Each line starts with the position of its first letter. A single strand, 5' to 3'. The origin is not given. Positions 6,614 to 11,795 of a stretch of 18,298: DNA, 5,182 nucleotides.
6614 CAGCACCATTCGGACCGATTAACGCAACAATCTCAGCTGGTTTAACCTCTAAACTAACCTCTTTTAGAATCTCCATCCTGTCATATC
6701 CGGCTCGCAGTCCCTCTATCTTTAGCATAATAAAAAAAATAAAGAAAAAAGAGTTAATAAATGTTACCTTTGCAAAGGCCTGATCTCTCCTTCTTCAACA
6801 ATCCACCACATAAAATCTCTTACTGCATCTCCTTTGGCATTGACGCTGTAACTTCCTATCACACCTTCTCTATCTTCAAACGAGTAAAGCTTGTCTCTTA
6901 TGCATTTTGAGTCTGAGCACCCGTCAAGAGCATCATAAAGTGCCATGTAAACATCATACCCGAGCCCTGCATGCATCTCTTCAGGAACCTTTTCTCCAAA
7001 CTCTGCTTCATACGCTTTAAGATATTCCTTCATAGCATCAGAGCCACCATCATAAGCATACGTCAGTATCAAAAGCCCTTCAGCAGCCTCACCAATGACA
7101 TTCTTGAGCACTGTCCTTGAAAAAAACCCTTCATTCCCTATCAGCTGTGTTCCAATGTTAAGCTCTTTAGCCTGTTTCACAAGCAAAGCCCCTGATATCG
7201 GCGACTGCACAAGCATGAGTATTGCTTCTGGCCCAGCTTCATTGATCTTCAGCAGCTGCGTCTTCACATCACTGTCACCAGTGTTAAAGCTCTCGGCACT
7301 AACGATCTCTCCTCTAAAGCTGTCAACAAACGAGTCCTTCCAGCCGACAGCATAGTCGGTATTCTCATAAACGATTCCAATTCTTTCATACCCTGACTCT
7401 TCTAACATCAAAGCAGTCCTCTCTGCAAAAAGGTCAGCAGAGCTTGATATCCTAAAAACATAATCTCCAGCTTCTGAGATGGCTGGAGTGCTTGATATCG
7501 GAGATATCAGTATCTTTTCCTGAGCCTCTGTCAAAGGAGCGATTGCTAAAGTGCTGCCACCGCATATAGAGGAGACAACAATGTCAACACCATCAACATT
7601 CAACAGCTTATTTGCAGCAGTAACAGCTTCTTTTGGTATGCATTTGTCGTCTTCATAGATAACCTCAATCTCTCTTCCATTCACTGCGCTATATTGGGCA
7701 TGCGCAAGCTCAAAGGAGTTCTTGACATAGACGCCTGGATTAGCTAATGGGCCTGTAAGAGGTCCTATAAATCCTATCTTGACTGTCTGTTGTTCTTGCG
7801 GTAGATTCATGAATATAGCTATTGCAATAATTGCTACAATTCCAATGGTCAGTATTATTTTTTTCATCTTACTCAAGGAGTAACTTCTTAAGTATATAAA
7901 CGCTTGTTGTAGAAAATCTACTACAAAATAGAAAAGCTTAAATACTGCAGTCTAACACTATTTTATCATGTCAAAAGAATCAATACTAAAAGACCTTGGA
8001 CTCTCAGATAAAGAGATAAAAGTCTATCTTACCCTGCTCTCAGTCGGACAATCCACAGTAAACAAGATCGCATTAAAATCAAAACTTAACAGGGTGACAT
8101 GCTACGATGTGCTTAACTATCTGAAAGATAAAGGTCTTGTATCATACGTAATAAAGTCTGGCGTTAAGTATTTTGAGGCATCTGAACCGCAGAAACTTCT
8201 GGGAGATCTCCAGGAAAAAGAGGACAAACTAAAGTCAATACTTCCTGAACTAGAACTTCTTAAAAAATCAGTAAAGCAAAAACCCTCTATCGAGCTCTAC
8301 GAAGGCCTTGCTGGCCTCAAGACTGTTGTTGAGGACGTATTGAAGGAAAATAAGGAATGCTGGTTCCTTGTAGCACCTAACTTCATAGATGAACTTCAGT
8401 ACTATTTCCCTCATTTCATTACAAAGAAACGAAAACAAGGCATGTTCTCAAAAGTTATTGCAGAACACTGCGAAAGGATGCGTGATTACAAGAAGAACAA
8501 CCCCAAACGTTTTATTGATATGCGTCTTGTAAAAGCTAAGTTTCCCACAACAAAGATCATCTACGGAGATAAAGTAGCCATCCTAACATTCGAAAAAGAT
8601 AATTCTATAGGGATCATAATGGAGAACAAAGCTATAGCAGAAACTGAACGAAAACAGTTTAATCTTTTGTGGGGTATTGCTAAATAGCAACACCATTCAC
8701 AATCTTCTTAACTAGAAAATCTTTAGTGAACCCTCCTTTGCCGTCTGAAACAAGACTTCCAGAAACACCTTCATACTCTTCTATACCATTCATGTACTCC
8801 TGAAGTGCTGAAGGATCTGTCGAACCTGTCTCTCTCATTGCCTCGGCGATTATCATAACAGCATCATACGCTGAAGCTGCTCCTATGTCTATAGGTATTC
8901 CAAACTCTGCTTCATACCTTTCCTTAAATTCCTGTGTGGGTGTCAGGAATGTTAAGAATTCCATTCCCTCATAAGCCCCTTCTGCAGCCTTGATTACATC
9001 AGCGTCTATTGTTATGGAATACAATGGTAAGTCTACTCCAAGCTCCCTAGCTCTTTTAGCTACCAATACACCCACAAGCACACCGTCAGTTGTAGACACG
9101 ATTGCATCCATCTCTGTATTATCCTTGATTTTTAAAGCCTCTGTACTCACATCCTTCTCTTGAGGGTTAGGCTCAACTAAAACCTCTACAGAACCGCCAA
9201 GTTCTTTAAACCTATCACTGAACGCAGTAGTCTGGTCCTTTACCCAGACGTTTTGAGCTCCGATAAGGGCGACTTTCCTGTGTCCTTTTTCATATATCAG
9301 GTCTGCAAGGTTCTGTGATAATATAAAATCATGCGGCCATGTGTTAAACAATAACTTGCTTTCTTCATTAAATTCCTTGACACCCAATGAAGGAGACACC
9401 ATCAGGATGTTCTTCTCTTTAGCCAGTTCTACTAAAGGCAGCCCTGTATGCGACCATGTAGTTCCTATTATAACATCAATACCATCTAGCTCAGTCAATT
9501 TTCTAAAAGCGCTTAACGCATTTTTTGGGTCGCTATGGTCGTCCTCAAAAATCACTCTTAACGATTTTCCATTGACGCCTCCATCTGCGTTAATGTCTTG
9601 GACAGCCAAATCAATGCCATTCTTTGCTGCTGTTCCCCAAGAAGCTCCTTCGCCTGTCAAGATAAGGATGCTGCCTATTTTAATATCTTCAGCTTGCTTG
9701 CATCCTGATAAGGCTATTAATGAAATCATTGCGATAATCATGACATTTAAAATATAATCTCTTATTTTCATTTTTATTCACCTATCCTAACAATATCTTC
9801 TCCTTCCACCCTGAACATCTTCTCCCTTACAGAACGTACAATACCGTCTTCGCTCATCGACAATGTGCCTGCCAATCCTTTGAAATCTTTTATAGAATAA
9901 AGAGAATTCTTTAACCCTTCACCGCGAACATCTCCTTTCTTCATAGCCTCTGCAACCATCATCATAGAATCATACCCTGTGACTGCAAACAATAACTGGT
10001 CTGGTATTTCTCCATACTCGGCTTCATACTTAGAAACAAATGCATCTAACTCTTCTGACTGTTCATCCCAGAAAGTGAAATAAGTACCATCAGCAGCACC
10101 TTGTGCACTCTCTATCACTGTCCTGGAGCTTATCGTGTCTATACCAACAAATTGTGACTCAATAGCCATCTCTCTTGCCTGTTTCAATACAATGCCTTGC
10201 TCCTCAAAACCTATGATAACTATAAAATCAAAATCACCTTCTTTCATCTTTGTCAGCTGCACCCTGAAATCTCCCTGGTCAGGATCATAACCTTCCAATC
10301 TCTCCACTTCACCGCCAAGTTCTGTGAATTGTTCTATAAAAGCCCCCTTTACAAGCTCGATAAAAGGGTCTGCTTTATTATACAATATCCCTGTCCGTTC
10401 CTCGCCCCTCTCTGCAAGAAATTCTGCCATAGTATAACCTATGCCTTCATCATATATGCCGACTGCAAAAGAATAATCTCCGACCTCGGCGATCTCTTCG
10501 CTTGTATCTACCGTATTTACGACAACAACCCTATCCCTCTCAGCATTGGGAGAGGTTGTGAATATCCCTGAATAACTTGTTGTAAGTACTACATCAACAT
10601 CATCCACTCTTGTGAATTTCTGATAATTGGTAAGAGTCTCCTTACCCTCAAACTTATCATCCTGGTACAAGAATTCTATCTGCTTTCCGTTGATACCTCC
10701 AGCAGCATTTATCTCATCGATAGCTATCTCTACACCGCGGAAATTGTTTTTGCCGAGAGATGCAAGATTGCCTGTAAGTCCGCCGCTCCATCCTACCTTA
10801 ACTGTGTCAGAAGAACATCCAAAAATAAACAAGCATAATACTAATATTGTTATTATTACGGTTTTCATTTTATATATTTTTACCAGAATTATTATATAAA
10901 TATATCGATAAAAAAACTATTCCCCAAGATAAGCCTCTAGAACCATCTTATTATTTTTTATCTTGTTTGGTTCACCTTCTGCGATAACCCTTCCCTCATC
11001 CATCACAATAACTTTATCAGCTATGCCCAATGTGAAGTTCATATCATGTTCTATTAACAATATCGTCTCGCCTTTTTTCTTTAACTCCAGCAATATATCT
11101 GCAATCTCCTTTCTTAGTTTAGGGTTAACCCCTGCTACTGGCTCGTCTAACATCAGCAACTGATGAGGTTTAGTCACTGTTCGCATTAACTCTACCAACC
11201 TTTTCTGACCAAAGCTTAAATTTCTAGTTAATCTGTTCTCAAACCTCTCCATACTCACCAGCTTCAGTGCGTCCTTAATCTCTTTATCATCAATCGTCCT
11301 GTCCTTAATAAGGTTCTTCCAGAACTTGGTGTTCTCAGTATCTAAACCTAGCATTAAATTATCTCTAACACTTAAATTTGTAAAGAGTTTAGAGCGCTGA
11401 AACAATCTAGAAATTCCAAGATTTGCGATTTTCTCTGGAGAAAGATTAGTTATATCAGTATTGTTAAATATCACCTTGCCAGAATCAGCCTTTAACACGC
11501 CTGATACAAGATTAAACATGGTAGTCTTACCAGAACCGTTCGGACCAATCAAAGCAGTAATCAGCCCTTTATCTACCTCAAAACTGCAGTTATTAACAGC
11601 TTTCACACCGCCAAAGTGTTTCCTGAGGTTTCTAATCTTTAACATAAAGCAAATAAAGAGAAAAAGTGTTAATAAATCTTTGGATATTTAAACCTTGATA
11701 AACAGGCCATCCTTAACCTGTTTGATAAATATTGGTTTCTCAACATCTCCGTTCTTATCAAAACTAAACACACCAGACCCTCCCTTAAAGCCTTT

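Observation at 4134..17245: One split LivHMGF translocon shared among six SBP paralogues and four dedicated TrmB-family regulators in four repeated divergent cassettes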

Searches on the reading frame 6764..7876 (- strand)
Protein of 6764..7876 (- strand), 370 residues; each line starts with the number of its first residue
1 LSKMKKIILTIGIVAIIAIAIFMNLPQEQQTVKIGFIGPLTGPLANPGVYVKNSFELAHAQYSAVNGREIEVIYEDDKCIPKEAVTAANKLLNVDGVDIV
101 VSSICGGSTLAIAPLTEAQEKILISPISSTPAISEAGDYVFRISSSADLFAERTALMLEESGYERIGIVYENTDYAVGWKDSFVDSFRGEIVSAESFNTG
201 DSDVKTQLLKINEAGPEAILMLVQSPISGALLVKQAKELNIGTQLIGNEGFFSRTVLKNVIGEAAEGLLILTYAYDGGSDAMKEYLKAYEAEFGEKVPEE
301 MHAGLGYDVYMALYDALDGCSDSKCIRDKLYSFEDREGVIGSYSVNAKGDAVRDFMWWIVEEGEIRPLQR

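Call 3: search_protein_families(library=pfam, proteins=[window:6764-7876:-], max_evalue=0.01)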
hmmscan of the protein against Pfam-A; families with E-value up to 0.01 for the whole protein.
window:6764-7876:- (370 aa): 3 families
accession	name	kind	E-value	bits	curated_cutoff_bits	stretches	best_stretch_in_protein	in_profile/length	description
PF13458.12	Peripla_BP_6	-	1.9e-47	163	31.7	1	31-353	1-331/343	Periplasmic binding protein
PF01094.35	ANF_receptor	-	2.9e-18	66.5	25.4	1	62-321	17-294/353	Receptor family ligand binding region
PF13433.12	Peripla_BP_5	-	3.8e-06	26.7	27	1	32-223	1-196/363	Periplasmic binding protein domain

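Call 50: search_protein_families(library=ncbifam, proteins=[window:6764-7876:-], max_evalue=0.00001)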
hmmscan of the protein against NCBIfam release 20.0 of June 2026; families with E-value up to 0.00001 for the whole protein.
window:6764-7876:- (370 aa): 2 families
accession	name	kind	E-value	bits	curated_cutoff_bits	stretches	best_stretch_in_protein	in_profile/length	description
NF011933.0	PRK15404.1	subfamily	1.3e-30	106.7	477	1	14-356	11-354/370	high-affinity branched-chain amino acid ABC transporter substrate-binding protein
TIGR03407.1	urea_ABC_UrtA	exception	1.9e-06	27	492.75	1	32-218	1-192/361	urea ABC transporter substrate-binding protein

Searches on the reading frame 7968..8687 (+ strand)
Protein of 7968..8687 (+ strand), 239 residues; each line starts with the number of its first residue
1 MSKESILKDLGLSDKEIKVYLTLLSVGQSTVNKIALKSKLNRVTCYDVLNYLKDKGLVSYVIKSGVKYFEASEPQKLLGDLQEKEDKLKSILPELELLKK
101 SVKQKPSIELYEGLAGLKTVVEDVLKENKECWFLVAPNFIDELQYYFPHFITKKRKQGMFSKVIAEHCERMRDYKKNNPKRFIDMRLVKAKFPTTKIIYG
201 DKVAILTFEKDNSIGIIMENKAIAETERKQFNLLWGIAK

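Call 3: search_protein_families(library=pfam, proteins=[window:7968-8687:+], max_evalue=0.01)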
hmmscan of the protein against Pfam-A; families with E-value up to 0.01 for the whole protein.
window:7968-8687:+ (239 aa): 2 families
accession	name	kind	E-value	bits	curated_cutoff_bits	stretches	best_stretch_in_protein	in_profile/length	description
PF01978.25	TrmB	-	1.4e-15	57.3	25.6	1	7-74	1-67/68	Sugar-specific transcriptional regulator TrmB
PF05769.16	SIKE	-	0.002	18.5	24.3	1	83-177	37-125/180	SIKE family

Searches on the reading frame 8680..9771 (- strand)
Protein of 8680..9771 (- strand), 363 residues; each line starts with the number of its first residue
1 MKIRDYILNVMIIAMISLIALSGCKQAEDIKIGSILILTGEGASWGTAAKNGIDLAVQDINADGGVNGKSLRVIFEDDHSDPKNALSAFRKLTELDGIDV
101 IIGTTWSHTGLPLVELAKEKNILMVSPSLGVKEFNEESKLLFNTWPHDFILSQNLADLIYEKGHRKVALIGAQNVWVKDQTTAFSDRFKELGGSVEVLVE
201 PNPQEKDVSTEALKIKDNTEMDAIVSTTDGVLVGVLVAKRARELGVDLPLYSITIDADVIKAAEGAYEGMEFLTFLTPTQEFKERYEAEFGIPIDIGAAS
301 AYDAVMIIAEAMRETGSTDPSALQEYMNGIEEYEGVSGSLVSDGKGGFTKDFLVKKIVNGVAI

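Call 3: search_protein_families(library=pfam, proteins=[window:8680-9771:-], max_evalue=0.01)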
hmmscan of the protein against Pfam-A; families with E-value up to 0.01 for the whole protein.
window:8680-9771:- (363 aa): 5 families
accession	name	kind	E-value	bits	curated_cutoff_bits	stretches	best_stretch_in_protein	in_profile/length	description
PF13458.12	Peripla_BP_6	-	1.5e-54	186.4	31.7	1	30-345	2-325/343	Periplasmic binding protein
PF01094.35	ANF_receptor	-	1.1e-26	94.1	25.4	1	50-343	3-335/353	Receptor family ligand binding region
PF13433.12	Peripla_BP_5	-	5.7e-21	75.4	27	1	30-338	1-316/363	Periplasmic binding protein domain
PF13377.12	Peripla_BP_3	-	4.5e-05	24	26.5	1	158-246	3-99/167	Periplasmic binding protein-like domain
PF02887.21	PK_C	-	0.0083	16.7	28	0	208-319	3-109/114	Pyruvate kinase, alpha/beta domain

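Call 50: search_protein_families(library=ncbifam, proteins=[window:8680-9771:-], max_evalue=0.00001)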
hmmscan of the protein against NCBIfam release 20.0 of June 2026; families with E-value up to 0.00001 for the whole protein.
window:8680-9771:- (363 aa): 3 families
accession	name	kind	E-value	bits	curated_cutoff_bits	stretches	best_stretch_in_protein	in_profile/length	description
NF011933.0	PRK15404.1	subfamily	1.9e-27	96.3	477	1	11-348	8-350/370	high-affinity branched-chain amino acid ABC transporter substrate-binding protein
TIGR03407.1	urea_ABC_UrtA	exception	2.4e-18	66.2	492.75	1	30-341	1-322/361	urea ABC transporter substrate-binding protein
TIGR03669.1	urea_ABC_arch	equivalog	1.6e-08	34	494.8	1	38-105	9-76/375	urea ABC transporter substrate-binding protein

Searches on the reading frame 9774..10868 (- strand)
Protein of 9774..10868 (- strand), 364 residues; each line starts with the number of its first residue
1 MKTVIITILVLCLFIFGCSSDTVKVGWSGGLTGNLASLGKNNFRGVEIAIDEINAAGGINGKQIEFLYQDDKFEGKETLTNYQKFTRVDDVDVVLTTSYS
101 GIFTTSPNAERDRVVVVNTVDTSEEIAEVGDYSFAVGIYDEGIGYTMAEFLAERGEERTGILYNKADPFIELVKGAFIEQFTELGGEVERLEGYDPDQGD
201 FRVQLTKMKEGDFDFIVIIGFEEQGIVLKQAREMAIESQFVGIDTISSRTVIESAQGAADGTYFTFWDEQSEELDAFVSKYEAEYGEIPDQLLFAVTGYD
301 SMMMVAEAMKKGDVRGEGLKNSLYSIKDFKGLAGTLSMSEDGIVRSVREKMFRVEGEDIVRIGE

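Call 3: search_protein_families(library=pfam, proteins=[window:9774-10868:-], max_evalue=0.01)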
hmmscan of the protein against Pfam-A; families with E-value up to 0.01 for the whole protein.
window:9774-10868:- (364 aa): 3 families
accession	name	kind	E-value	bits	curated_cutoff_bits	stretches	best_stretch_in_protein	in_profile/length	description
PF13458.12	Peripla_BP_6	-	2.9e-50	172.3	31.7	1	22-340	1-324/343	Periplasmic binding protein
PF01094.35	ANF_receptor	-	3.3e-14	53.1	25.4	1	46-344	6-340/353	Receptor family ligand binding region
PF13433.12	Peripla_BP_5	-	3.3e-10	40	27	1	24-96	2-74/363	Periplasmic binding protein domain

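Call 50: search_protein_families(library=ncbifam, proteins=[window:9774-10868:-], max_evalue=0.00001)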
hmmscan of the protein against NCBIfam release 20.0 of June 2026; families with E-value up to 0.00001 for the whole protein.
window:9774-10868:- (364 aa): 3 families
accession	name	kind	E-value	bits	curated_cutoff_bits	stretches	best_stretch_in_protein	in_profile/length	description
NF011933.0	PRK15404.1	subfamily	2.9e-28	99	477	1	10-352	14-358/370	high-affinity branched-chain amino acid ABC transporter substrate-binding protein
TIGR03669.1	urea_ABC_arch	equivalog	3.1e-09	36.3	494.8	1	27-97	5-75/375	urea ABC transporter substrate-binding protein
TIGR03407.1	urea_ABC_UrtA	exception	1.1e-06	27.8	492.75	0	23-96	1-74/361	urea ABC transporter substrate-binding protein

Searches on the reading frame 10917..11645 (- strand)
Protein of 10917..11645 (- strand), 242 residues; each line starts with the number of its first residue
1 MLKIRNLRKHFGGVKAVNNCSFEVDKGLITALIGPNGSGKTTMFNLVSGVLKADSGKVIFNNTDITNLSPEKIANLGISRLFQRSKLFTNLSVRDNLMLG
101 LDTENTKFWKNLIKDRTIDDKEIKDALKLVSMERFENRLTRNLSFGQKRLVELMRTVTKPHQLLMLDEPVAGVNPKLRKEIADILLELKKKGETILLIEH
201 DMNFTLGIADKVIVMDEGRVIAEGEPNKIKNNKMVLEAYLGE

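Call 4: search_protein_families(library=pfam, proteins=[window:10917-11645:-], max_evalue=0.01)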
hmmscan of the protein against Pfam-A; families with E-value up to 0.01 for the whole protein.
window:10917-11645:- (242 aa): 10 families
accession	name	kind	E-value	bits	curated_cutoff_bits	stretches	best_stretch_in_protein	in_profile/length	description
PF00005.33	ABC_tran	-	2.6e-30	106.2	25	1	17-171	1-137/137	ABC transporter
PF13304.12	AAA_21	-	5.7e-11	43.5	27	2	105-197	175-295/304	AAA domain, putative AbiEii toxin, Type IV TA system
PF13476.12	AAA_23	-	2.2e-08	35.4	27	1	2-210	2-177/201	AAA domain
PF02463.25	SMC_N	-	5e-07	29.8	40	1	25-202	23-199/220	RecF/RecN/SMC N terminal domain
PF12399.14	BCA_ABC_TP_C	-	8.3e-06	25.7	25.5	1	219-242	1-24/27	Branched-chain amino acid ATP-binding cassette transporter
PF13555.12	AAA_29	-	4.3e-05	23.6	27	1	21-62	16-56/61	P-loop containing region of AAA domain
PF04310.18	MukB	-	0.0023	18.1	23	1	21-66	21-65/226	MukB N-terminal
PF13604.12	AAA_30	-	0.0033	17.6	27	0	27-59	18-50/191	AAA domain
PF25199.1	nSTAND_NTPase5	-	0.0072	16.6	34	0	25-73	39-90/145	Novel STAND NTPase 5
PF13175.12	AAA_15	-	0.0078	16.3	32.1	0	17-79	14-82/374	AAA ATPase domain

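Call 50: search_protein_families(library=ncbifam, proteins=[window:10917-11645:-], max_evalue=0.00001)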
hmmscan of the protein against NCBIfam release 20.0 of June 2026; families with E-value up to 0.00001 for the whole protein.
window:10917-11645:- (242 aa): 186 families (the best 25 are shown)
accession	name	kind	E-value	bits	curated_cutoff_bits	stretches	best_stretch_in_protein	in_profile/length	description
TIGR03411.1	urea_trans_UrtD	equivalog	5e-66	222.8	304.1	1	1-242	2-242/242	urea ABC transporter ATP-binding protein UrtD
NF008449.1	PRK11300.1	equivalog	4.4e-62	209.6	362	1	1-242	5-254/255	high-affinity branched-chain amino acid ABC transporter ATP-binding protein LivG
TIGR04406.1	LPS_export_lptB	equivalog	5.5e-54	183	240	1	2-242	2-235/239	LPS export ABC transporter ATP-binding protein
NF043075.1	MMSYN1_0197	equivalog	4.8e-44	150.7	550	1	1-232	2-223/341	spermidine/putrescine ABC transporter ATP-binding protein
TIGR03410.1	urea_trans_UrtE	equivalog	2.3e-43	148.3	285.8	1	2-233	1-223/230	urea ABC transporter ATP-binding subunit UrtE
TIGR00968.1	3a0106s01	subfamily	3e-43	148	342.75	1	3-232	2-221/237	sulfate ABC transporter ATP-binding protein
NF006987.0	PRK09452.1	equivalog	1.7e-42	145.5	482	1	2-232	18-238/378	spermidine/putrescine ABC transporter ATP-binding protein PotA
TIGR03265.1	PhnT2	equivalog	3.3e-42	145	457.7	1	2-231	5-224/353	putative 2-aminoethylphosphonate ABC transporter ATP-binding protein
TIGR01188.1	drrA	subfamily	4.9e-42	144.3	312.45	1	9-231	1-213/302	daunorubicin resistance ABC transporter, ATP-binding protein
NF008144.0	PRK10895.1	equivalog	1.4e-41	142.6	381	1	2-242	4-237/241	LPS export ABC transporter ATP-binding protein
NF010068.0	PRK13548.1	equivalog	1.3e-39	135.9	261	1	1-239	5-240/261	heme ABC transporter ATP-binding protein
TIGR03258.1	PhnT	equivalog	3.7e-39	134.8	499.15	1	3-231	10-229/359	2-aminoethylphosphonate ABC transport system ATP-binding subunit PhnT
TIGR01186.1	proV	subfamily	4.4e-39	134.6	326.6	1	10-232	2-220/363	betaine/proline/choline family ABC transporter ATP-binding protein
TIGR02315.1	ABC_phnC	equivalog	2.7e-38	131.7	266.1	1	1-234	1-238/243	phosphonate ABC transporter ATP-binding protein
NF047930.1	ABC_ATP_B6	equivalog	3.7e-38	131.4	670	1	2-232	3-226/510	putative B6 ABC transporter ATP-binding protein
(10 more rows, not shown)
